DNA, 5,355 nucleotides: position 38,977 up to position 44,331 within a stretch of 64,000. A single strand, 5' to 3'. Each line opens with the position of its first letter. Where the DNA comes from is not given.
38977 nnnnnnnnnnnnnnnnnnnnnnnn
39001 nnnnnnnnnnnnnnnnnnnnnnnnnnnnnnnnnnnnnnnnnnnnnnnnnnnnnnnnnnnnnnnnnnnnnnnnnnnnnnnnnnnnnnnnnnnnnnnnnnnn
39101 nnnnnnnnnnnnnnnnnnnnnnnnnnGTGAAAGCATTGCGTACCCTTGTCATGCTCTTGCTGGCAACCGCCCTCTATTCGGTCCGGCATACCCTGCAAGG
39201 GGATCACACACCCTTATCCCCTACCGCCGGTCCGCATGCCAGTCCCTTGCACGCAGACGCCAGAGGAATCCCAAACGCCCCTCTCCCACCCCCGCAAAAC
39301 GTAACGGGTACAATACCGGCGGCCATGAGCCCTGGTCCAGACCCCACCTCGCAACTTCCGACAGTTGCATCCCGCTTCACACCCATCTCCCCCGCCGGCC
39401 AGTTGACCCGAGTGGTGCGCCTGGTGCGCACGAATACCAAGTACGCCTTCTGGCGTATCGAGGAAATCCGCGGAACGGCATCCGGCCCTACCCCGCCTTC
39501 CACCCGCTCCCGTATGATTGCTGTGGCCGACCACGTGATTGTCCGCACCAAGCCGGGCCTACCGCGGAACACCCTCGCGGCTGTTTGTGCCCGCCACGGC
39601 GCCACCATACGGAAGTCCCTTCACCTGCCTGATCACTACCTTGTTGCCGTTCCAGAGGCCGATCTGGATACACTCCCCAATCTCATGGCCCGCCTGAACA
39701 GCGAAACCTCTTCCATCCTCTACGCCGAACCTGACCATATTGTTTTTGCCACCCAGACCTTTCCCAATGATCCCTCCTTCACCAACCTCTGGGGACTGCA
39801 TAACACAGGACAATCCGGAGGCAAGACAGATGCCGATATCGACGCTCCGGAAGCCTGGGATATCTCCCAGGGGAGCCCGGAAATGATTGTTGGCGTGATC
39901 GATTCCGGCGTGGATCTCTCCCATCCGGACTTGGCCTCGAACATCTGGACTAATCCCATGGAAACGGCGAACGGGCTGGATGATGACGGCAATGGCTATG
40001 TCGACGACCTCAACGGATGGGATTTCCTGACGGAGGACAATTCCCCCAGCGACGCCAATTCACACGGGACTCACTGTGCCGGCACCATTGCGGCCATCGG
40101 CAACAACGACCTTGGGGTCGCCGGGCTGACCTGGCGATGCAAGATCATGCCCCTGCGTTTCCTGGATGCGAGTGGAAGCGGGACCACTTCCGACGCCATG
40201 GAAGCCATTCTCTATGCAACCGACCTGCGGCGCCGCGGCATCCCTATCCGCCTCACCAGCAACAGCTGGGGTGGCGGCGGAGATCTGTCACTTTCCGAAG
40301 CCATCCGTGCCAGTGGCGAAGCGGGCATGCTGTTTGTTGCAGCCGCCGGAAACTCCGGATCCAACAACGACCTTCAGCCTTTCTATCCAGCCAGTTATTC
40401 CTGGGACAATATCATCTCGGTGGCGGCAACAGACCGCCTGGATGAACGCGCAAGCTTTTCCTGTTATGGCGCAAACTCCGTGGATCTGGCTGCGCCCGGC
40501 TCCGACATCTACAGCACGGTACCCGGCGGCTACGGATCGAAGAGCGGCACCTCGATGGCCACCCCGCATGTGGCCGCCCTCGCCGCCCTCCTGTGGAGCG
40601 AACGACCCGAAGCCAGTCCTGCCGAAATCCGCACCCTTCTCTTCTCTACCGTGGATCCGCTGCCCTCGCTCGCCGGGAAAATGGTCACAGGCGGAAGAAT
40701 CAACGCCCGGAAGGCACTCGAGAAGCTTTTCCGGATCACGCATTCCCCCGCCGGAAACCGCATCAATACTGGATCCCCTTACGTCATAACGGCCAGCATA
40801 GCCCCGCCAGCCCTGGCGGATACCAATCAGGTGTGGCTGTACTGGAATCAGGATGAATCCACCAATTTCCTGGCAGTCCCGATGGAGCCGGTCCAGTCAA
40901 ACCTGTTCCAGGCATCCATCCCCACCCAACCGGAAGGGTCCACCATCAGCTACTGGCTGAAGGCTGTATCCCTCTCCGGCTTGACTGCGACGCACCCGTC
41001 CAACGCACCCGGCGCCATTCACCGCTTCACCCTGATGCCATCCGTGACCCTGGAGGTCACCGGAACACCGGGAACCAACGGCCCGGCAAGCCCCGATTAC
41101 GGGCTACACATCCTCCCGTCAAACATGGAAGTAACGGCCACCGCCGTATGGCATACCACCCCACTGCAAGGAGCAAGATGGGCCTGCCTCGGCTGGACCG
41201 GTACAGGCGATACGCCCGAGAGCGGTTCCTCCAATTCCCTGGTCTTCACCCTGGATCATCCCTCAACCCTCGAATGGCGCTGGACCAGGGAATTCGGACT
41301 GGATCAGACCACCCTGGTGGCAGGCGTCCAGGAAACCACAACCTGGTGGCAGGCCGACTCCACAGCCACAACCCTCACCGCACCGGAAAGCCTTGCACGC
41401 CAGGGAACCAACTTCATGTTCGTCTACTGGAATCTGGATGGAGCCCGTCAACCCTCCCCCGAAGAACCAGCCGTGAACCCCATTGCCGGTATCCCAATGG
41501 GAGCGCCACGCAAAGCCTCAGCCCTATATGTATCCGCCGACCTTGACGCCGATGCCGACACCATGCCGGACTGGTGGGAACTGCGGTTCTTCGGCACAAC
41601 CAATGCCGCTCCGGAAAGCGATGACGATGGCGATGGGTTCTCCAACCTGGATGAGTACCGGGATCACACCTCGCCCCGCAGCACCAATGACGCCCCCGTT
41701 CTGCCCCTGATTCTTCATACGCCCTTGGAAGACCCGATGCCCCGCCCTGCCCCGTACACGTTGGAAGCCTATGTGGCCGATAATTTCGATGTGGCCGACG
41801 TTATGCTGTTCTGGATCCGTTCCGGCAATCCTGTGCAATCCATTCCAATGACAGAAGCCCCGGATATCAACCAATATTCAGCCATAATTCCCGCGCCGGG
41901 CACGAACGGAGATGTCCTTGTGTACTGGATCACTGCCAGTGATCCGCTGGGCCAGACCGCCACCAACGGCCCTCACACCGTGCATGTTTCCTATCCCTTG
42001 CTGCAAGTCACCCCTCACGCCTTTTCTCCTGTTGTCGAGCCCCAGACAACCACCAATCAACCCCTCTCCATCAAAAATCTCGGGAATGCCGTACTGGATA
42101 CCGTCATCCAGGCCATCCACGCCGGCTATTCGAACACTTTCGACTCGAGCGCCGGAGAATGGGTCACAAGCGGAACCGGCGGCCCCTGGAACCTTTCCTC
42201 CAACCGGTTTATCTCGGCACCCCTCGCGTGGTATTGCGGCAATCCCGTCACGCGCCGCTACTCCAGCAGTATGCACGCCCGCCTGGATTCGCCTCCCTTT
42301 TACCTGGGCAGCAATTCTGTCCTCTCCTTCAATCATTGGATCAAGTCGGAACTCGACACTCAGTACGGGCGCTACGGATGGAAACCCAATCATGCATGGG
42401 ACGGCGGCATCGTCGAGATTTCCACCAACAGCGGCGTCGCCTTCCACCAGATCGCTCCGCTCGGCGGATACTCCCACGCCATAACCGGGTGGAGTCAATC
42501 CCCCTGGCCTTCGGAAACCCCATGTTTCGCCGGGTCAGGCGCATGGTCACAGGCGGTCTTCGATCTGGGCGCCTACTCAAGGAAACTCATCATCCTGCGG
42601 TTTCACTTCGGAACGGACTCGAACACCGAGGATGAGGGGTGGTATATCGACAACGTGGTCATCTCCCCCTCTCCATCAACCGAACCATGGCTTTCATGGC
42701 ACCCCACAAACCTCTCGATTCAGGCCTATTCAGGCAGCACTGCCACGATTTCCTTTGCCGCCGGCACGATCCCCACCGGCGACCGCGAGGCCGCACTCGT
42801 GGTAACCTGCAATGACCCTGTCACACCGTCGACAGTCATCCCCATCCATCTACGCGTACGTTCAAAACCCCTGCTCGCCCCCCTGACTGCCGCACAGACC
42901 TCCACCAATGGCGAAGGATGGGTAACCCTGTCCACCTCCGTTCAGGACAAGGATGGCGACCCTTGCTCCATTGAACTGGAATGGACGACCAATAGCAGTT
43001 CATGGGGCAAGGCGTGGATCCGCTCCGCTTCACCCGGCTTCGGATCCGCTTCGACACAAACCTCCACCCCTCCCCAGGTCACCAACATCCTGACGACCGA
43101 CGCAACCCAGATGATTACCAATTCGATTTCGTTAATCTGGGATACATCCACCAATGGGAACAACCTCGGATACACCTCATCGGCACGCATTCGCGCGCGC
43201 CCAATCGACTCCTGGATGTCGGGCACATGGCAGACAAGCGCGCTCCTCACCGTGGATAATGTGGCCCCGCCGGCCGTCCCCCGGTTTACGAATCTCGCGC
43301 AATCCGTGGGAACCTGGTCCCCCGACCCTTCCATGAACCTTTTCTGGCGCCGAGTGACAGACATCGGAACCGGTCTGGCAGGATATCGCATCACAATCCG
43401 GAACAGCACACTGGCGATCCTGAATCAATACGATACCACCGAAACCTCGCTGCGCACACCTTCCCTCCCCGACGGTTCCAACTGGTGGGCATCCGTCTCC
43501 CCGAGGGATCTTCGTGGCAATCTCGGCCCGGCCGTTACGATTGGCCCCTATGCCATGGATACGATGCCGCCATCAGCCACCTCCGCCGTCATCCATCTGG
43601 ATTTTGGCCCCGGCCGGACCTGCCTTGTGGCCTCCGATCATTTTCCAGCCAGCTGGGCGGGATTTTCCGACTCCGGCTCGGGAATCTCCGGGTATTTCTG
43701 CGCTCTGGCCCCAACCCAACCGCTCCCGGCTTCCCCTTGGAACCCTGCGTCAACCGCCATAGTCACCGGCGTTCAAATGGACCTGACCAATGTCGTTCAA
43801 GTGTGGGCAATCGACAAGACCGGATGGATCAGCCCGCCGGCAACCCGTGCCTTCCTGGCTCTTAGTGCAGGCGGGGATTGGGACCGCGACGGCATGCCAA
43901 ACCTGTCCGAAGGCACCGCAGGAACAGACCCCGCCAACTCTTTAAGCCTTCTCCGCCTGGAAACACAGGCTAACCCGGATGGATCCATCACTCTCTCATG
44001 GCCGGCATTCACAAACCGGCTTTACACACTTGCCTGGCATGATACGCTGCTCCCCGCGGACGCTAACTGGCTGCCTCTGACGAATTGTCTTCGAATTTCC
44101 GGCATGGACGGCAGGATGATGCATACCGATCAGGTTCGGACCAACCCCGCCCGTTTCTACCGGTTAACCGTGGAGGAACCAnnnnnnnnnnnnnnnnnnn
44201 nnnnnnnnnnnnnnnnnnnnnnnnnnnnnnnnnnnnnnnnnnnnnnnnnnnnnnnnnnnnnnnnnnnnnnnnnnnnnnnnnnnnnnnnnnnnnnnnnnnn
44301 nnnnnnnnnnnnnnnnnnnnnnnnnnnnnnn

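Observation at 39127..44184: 1.68-kaa secreted S8 peptidase with about 1,300 aa of non-catalytic C-terminal domains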

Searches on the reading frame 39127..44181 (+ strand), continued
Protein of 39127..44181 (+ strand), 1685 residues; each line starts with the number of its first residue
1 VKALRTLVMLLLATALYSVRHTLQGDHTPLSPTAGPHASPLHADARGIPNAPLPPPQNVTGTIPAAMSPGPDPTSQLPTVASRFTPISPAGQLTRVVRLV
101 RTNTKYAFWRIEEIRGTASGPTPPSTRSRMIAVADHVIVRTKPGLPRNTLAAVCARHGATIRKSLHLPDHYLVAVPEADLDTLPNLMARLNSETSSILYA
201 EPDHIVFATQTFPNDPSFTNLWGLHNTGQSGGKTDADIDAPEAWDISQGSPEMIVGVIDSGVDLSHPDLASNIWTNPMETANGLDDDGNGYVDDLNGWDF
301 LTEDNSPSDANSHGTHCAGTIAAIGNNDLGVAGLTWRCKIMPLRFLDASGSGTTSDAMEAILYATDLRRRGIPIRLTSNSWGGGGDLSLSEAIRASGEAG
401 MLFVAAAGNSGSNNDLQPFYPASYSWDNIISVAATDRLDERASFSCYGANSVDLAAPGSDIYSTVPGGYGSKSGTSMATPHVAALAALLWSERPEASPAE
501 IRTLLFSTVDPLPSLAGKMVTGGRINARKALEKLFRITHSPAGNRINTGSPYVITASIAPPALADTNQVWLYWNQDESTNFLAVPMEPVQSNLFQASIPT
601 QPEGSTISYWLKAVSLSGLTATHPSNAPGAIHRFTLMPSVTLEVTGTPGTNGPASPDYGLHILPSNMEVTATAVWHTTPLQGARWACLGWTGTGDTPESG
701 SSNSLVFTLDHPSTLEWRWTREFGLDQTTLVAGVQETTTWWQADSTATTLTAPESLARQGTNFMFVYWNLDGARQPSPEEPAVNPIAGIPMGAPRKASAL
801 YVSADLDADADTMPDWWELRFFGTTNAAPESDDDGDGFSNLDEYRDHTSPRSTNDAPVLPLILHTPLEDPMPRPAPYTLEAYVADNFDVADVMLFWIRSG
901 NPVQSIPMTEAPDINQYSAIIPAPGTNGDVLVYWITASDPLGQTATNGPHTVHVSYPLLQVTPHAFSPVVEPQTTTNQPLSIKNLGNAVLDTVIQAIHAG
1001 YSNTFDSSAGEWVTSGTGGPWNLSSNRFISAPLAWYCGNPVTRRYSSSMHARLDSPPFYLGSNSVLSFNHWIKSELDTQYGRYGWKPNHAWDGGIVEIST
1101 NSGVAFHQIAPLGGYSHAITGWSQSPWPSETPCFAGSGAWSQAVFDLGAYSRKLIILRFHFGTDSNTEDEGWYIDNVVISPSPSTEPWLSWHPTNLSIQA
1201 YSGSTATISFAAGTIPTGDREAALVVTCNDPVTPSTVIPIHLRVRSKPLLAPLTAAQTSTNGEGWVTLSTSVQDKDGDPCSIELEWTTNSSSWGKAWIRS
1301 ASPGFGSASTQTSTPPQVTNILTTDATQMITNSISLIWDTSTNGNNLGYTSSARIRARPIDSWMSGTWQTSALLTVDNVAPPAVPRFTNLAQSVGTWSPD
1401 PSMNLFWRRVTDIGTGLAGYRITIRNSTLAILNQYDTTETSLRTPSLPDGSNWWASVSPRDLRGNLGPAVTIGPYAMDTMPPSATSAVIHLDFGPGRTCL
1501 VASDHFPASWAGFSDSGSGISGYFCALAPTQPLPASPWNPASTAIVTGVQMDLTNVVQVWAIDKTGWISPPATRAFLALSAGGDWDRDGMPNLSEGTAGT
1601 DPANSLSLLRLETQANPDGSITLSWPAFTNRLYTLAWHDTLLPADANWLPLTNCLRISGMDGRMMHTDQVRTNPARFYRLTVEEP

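Call 40: find_encoding_contigs(protein=P0046, flank=6000, max_places=1)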
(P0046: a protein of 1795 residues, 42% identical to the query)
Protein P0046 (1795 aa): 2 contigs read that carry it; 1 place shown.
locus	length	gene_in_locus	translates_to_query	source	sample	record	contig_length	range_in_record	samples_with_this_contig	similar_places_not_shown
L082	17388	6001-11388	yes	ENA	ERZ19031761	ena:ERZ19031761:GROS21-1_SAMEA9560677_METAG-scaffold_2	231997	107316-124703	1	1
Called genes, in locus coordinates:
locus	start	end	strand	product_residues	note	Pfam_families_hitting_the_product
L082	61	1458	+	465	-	PF00753:Lactamase_B, PF23023:Anti-Pycsar_Apyc1, PF12706:Lactamase_B_2, PF16661:Lactamase_B_6, PF10996:Beta-Casp, PF07521:RMMBL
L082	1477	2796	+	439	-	PF01547:SBP_bac_1 (faint), PF13416:SBP_bac_8, PF13343:SBP_bac_6, PF13531:SBP_bac_11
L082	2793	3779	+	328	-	PF04338:DUF481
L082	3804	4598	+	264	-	PF02548:Pantoate_transf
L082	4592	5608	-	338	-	PF01551:Peptidase_M23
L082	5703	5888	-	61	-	-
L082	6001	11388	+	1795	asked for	PF20773:InhA-like_MAM (faint), PF00082:Peptidase_S8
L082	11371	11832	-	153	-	PF00293:NUDIX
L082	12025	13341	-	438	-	PF08245:Mur_ligase_M, PF02875:Mur_ligase_C, PF27239:FOL3_C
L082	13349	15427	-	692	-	PF00580:UvrD-helicase, PF13245:AAA_19 (weak), PF13361:UvrD_C, PF13538:UvrD_C_2 (faint)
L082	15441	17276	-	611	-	PF13476:AAA_23 (weak)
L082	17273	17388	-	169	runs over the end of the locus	PF20288:MC2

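Call 41: find_encoding_contigs(protein=P0051, flank=6000, max_places=1)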
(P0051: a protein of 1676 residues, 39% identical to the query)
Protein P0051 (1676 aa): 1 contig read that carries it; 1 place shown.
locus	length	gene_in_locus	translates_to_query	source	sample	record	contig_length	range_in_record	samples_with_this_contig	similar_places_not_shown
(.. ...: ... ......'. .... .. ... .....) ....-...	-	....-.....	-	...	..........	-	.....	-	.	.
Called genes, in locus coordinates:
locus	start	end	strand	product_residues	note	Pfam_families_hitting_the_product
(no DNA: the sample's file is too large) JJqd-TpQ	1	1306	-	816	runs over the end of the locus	PF02190:LON_substr_bdg, PF00004:AAA, PF07728:AAA_5 (weak), PF22667:Lon_lid, PF05362:Lon_C, PF13541:ChlI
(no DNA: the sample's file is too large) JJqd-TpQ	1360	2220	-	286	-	PF02493:MORN (weak)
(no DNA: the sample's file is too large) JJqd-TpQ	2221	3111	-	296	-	PF00294:PfkB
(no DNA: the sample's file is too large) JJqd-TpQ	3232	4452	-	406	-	PF02661:Fic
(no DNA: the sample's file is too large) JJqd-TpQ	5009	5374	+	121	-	PF00072:Response_reg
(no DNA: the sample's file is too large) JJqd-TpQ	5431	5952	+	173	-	PF00156:Pribosyltran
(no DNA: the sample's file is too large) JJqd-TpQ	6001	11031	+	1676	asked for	PF00082:Peptidase_S8, PF20773:InhA-like_MAM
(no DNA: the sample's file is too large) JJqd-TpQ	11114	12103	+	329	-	PF01278:Omptin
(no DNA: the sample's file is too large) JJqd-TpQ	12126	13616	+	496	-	PF00924:MS_channel_2nd, PF21082:MS_channel_3rd, PF00027:cNMP_binding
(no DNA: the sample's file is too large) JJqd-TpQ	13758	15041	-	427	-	PF04015:DUF362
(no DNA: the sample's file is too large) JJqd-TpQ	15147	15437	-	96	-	PF00216:Bac_DNA_binding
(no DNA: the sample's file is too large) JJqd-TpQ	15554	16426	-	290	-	-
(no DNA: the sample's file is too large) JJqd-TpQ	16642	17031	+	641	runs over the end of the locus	PF07695:7TMR-DISM_7TM, PF16927:HisKA_7TM (weak), PF00989:PAS, PF08448:PAS_4, PF13188:PAS_8, PF13426:PAS_9, PF08447:PAS_3 (weak), PF07228:SpoIIE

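Call 54: list_cluster_members(proteins=[P0001, P0004, P0024, P0016, P0036])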
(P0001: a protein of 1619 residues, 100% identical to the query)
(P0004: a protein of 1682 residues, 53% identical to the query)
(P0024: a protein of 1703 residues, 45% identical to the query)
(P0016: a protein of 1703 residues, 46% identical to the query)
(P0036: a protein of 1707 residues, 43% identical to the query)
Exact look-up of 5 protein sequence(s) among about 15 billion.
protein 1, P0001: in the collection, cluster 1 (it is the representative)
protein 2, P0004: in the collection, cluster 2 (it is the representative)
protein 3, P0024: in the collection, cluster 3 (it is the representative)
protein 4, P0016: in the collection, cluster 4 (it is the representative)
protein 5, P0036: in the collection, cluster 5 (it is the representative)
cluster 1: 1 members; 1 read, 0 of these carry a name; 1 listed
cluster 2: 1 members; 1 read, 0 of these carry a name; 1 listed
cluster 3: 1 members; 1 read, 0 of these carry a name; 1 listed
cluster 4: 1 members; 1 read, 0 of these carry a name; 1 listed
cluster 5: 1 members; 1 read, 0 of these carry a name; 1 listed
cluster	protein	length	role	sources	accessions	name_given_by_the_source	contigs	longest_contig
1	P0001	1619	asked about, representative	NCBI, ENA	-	-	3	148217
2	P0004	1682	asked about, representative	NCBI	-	-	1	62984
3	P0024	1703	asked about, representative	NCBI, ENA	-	-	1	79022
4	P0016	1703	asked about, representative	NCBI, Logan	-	-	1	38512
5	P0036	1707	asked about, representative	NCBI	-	-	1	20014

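Call 90: find_encoding_contigs(protein=P0049, flank=8000, max_places=2)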
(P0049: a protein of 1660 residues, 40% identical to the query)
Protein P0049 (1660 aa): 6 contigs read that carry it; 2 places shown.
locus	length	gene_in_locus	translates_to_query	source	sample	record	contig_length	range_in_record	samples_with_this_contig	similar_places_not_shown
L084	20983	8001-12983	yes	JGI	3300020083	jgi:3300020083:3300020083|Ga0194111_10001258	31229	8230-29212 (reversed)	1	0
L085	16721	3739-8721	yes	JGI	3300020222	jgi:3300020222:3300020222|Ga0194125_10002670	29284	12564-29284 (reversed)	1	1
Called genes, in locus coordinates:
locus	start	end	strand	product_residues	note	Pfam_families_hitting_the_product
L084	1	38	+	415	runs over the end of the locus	PF13439:Glyco_transf_4, PF20706:GT4-conflict, PF00534:Glycos_transf_1, PF13692:Glyco_trans_1_4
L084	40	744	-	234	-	-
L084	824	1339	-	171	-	PF02580:Tyr_Deacylase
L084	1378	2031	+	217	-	PF00406:ADK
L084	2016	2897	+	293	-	PF13624:SurA_N_3, PF13145:Rotamase_2, PF13616:Rotamase_3, PF00639:Rotamase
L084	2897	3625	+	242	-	PF02811:PHP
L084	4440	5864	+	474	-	-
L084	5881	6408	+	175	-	PF15731:MqsA_antitoxin (weak), PF01381:HTH_3 (weak), PF12844:HTH_19 (weak), PF13560:HTH_31 (weak)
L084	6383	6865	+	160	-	PF02556:SecB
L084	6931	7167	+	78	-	PF12358:DUF3644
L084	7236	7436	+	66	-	-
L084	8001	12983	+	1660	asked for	PF00082:Peptidase_S8, PF20773:InhA-like_MAM (weak)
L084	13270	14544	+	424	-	-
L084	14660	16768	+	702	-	PF02706:Wzz (weak), PF01656:CbiA (faint), PF10609:ParA, PF13614:AAA_31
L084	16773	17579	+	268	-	-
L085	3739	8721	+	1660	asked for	PF00082:Peptidase_S8, PF20773:InhA-like_MAM (weak)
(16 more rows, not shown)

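Call 91: find_encoding_contigs(protein=P0047, flank=8000, max_places=1)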
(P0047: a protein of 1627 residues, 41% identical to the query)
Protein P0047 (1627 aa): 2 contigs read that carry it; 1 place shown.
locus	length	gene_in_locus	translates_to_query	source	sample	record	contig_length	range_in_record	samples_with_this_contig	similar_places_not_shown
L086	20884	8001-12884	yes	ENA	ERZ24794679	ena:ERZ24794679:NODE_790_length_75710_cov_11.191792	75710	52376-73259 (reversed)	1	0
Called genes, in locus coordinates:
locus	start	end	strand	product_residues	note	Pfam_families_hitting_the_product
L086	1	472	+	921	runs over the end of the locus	PF01326:PPDK_N, PF00391:PEP-utilizers, PF02896:PEP-utilizers_C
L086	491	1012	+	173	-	PF00156:Pribosyltran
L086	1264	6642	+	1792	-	PF00082:Peptidase_S8, PF20773:InhA-like_MAM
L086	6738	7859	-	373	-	PF20434:BD-FAE, PF07859:Abhydrolase_3, PF00326:Peptidase_S9, PF20434:BD-FAE (weak)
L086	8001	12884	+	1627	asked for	PF00082:Peptidase_S8, PF20773:InhA-like_MAM (weak)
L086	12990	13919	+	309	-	-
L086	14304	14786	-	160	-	-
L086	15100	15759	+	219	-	PF00440:TetR_N, PF09209:CecR_C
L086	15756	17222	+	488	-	PF02321:OEP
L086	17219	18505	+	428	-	PF25917:BSH_RND (weak)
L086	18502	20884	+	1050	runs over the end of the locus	PF00873:ACR_tran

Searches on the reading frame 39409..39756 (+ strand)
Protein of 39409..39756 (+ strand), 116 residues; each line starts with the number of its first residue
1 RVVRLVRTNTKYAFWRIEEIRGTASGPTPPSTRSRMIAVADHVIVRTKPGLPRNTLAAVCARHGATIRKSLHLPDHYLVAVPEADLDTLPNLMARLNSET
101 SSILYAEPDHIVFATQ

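Call 68: search_protein_families(library=pfam, proteins=[window:39409-39756:+], max_evalue=1)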
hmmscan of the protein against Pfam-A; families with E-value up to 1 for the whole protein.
seq(116 aa): 2 families
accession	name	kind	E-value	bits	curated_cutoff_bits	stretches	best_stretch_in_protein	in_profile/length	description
PF22148.1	Fervidolysin_NPro-like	-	0.006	17.4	21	1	39-108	16-80/81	Fervidolysin N-terminal prodomain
PF05496.18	RuvB_N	-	0.056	13.6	27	1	38-63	31-56/159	Holliday junction DNA helicase RuvB P-loop domain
